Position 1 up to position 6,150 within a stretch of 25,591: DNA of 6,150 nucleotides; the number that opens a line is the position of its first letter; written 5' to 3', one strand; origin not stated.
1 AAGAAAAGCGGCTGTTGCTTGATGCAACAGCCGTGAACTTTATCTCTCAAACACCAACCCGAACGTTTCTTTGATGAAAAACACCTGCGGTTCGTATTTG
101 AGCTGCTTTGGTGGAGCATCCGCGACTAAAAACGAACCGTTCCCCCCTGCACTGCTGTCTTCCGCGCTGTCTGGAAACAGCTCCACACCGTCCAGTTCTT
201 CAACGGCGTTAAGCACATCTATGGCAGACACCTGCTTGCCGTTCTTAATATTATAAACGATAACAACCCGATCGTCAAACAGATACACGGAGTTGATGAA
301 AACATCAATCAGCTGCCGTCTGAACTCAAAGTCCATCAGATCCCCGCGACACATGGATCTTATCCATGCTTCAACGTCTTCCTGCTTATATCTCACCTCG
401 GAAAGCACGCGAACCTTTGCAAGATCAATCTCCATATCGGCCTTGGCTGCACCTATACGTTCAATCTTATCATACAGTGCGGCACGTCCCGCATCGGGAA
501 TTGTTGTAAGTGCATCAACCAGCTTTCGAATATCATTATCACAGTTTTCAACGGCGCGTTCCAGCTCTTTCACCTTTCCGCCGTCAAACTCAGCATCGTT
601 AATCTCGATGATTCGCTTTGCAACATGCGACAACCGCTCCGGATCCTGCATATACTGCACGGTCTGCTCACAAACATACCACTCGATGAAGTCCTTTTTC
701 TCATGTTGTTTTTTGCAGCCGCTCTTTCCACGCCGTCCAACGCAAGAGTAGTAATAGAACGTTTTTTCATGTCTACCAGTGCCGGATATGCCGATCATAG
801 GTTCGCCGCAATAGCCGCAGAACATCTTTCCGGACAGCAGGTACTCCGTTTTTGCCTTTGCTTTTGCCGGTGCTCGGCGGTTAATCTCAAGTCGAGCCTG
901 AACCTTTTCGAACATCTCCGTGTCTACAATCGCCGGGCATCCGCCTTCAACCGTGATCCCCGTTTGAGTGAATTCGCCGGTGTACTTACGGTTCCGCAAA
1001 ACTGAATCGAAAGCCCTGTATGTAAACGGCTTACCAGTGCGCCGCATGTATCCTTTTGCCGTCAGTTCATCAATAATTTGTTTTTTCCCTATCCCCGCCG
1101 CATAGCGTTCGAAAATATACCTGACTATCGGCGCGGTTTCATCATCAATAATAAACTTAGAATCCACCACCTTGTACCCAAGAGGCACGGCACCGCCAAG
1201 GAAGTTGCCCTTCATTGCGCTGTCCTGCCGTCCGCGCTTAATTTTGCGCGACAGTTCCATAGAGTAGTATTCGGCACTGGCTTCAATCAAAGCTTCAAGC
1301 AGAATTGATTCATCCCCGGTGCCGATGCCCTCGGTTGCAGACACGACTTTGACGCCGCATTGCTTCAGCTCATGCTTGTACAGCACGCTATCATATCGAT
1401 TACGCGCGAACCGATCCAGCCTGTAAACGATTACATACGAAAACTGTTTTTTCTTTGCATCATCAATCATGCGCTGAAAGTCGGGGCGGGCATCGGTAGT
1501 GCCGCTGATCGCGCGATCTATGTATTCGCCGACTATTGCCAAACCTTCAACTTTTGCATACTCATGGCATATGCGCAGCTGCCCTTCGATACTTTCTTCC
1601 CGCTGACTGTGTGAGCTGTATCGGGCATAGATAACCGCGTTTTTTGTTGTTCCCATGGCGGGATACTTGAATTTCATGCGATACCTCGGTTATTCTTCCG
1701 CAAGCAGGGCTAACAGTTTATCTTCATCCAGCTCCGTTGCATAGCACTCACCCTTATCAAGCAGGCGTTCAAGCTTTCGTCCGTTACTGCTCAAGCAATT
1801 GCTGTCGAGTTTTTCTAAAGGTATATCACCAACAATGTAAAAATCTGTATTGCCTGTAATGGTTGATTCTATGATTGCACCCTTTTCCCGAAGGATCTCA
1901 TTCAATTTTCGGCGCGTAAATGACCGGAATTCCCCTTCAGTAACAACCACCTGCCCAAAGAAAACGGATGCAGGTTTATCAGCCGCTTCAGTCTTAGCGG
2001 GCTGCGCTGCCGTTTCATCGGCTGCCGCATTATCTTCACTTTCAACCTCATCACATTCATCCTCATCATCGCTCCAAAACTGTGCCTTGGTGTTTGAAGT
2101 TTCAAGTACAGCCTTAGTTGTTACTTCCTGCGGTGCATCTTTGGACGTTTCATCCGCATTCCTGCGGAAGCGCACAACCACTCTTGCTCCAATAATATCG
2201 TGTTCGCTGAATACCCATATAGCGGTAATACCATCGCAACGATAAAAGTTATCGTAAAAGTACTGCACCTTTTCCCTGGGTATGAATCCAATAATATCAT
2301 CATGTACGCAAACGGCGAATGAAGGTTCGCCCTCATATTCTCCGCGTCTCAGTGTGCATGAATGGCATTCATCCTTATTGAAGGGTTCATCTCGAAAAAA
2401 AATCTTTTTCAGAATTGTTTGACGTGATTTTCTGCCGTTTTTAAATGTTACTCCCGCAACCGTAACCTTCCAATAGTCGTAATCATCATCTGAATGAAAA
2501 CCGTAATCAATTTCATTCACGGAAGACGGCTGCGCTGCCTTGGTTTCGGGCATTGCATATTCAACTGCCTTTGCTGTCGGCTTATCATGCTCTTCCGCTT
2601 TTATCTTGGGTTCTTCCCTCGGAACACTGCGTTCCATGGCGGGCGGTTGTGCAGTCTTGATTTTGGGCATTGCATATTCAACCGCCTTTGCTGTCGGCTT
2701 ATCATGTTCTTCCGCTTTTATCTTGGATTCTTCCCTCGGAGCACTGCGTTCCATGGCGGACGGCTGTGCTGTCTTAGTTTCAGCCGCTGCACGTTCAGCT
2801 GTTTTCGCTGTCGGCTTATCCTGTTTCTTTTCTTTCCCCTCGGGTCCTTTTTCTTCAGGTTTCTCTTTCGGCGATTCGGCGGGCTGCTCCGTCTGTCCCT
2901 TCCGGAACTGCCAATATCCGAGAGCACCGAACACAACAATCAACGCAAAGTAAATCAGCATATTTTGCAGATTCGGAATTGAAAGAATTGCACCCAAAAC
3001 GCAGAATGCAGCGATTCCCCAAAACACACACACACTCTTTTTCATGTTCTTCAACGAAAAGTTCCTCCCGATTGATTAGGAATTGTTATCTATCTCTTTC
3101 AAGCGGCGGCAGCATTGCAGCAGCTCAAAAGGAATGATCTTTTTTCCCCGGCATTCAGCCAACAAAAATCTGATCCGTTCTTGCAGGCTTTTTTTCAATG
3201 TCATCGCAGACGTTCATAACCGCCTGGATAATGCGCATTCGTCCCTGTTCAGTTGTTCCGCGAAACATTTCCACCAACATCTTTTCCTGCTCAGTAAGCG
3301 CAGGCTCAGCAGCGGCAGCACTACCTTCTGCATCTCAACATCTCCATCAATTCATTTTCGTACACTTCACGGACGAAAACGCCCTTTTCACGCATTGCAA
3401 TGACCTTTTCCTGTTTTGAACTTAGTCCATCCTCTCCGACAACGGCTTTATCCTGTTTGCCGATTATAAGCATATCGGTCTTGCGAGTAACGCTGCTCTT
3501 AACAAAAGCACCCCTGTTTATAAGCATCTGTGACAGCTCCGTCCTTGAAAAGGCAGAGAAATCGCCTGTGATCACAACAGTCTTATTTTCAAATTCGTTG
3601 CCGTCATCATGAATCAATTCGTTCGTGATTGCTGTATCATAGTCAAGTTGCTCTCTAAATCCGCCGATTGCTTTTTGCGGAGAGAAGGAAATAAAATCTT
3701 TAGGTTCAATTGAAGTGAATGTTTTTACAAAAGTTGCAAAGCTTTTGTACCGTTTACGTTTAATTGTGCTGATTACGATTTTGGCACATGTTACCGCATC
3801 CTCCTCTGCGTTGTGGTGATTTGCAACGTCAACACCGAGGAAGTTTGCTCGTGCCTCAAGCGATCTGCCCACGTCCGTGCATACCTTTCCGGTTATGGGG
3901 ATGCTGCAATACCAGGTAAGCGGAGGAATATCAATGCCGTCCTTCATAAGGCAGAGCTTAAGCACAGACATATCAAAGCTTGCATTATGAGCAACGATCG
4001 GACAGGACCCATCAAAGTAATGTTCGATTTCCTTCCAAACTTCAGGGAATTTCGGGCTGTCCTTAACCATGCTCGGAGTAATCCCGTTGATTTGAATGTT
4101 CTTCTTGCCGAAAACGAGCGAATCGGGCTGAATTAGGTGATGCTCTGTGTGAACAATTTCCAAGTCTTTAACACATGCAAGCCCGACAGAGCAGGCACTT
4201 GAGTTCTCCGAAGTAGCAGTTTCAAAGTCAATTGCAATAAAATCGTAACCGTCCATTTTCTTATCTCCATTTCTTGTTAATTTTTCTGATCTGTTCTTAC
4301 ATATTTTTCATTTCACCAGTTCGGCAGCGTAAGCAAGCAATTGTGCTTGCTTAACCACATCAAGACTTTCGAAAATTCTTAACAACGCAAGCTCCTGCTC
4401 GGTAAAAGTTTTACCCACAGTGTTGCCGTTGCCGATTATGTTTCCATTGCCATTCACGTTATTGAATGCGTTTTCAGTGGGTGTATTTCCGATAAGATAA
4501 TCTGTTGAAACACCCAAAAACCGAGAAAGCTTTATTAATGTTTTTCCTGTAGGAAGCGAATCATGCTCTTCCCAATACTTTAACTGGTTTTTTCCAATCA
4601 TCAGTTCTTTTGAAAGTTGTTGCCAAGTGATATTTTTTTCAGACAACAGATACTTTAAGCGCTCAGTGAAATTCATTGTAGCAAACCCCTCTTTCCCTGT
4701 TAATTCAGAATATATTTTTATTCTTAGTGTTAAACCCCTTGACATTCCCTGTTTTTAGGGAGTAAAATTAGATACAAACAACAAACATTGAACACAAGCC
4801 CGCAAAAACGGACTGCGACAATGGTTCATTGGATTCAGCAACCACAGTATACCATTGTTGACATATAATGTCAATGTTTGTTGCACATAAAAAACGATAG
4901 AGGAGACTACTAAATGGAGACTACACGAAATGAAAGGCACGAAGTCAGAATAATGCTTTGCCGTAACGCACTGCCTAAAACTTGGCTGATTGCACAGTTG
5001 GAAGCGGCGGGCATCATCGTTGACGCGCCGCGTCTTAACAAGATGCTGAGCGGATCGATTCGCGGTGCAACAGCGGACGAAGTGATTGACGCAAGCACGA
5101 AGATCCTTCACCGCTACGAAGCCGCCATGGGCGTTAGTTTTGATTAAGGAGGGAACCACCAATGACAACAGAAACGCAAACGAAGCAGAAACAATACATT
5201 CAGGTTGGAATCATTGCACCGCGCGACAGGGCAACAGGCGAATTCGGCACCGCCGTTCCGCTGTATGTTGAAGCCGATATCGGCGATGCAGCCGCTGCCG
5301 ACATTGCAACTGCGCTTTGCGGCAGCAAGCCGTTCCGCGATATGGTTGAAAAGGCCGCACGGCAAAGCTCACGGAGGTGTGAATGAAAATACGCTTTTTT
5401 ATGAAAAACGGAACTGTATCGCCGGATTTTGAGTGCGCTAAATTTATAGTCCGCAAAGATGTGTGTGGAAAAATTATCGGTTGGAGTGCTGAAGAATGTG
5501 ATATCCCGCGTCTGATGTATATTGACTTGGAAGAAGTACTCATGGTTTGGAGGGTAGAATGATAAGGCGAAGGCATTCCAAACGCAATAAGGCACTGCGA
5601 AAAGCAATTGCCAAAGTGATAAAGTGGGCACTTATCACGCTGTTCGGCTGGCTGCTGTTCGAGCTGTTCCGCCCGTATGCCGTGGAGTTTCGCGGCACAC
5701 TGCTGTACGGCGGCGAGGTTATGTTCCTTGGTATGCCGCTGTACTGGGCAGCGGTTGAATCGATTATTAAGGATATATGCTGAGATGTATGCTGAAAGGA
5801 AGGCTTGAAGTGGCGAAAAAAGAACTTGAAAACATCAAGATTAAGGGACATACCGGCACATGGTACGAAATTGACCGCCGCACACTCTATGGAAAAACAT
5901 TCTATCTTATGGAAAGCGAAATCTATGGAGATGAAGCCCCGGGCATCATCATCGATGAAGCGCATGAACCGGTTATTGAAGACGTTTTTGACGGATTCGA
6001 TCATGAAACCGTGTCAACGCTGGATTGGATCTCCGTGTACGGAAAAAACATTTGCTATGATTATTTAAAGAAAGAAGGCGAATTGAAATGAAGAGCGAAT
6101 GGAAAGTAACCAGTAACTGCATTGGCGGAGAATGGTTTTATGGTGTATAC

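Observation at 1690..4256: Two BRCT-domain proteins on the lysogeny strand (membrane-tethered HIRAN-like protein plus DEDDh exonuclease): candidate DNA-end-sensing exclusion/defence module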

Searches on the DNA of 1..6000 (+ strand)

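Call 8: search_dna_similar(query=window:1-6000:+, collection=phages, mode=near)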
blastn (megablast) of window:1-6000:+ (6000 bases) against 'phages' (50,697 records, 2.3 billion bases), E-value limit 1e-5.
No match.
